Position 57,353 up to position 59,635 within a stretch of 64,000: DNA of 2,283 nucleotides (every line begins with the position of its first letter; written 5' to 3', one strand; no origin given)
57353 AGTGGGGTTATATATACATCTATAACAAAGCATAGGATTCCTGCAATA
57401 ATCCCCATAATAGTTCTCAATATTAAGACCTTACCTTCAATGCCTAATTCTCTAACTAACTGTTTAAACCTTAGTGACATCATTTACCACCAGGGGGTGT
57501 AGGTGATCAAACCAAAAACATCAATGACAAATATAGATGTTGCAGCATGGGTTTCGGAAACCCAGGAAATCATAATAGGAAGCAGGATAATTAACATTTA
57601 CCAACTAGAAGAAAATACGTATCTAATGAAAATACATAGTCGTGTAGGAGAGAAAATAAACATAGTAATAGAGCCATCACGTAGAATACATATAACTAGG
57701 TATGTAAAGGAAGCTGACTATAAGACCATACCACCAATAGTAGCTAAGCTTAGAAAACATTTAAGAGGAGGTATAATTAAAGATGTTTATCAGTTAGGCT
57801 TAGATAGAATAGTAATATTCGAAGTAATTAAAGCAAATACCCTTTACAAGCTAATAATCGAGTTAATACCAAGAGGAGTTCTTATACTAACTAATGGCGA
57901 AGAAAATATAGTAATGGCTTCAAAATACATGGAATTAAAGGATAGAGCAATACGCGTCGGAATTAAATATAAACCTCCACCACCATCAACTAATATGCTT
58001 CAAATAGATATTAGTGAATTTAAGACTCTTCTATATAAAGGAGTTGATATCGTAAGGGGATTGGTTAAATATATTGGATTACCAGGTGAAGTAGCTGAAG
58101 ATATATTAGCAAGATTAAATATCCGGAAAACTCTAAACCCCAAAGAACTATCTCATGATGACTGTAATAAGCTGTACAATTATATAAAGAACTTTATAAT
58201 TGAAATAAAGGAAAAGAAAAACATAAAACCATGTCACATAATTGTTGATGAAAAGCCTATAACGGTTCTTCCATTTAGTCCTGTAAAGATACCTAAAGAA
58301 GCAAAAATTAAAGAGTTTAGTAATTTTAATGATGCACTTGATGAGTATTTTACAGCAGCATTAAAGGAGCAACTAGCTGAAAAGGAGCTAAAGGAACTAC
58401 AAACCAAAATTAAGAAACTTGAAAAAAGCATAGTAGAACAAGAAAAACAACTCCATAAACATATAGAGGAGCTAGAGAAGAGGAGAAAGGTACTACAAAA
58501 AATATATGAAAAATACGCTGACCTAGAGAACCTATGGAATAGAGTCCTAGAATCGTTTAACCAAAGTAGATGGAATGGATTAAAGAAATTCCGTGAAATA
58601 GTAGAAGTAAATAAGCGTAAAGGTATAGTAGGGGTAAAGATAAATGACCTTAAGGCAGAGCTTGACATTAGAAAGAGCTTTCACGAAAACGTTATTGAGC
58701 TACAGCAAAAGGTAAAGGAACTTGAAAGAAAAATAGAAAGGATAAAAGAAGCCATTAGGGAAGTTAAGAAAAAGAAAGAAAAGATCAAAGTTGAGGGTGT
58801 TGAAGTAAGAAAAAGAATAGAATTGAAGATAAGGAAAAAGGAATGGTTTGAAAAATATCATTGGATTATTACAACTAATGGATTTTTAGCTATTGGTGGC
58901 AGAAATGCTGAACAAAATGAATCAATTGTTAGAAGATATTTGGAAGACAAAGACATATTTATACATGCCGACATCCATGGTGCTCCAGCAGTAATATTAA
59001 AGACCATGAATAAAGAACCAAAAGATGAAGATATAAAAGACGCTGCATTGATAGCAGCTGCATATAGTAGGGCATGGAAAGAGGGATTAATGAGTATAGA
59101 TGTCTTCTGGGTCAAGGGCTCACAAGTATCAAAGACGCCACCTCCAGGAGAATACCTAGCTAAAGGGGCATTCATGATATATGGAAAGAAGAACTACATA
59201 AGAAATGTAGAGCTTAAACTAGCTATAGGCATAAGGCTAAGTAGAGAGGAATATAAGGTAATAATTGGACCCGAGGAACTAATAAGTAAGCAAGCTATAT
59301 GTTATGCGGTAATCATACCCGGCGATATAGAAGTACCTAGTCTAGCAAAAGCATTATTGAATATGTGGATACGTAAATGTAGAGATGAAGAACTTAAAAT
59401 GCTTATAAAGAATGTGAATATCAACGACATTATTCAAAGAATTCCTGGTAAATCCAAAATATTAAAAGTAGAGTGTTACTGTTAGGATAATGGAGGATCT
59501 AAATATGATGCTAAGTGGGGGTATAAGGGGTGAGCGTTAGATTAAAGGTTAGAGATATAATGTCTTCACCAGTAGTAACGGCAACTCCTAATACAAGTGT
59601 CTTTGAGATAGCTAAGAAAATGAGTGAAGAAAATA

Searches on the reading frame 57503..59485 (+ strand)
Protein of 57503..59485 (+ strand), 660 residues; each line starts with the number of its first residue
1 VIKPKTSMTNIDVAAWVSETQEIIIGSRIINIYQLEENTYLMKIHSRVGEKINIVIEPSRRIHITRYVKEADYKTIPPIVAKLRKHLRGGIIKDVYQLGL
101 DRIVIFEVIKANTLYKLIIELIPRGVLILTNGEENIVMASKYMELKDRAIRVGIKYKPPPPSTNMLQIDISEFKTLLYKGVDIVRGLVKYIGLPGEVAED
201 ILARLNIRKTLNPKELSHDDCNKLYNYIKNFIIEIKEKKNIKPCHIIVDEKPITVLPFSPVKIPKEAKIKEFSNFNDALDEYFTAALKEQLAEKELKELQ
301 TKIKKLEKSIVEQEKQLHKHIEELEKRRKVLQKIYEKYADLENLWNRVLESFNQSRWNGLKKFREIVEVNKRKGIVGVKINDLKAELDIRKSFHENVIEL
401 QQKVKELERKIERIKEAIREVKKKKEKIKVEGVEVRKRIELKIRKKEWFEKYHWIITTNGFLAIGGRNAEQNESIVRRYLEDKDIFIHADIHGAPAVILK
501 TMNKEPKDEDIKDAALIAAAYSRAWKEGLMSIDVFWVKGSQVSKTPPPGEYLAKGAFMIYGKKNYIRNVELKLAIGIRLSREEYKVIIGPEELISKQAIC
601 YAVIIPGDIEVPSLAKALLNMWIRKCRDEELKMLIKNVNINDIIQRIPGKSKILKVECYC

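Call 99: search_protein_families(library=pfam, proteins=[window:57503-59485:+], max_evalue=0.00001)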
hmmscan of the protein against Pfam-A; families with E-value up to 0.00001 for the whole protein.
window:57503-59485:+ (660 aa): 3 families
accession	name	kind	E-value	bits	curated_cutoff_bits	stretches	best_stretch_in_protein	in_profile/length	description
PF05833.16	NFACT_N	-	5.6e-50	170.9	31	1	10-429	2-415/456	NFACT N-terminal and middle domains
PF05670.18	NFACT-R_1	-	2.9e-33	115.2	29.8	1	451-561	1-112/112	NFACT protein RNA binding domain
PF18297.6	NFACT-R_2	-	1.4e-06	28.8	26.9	1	458-540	7-85/104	NFACT protein RNA binding domain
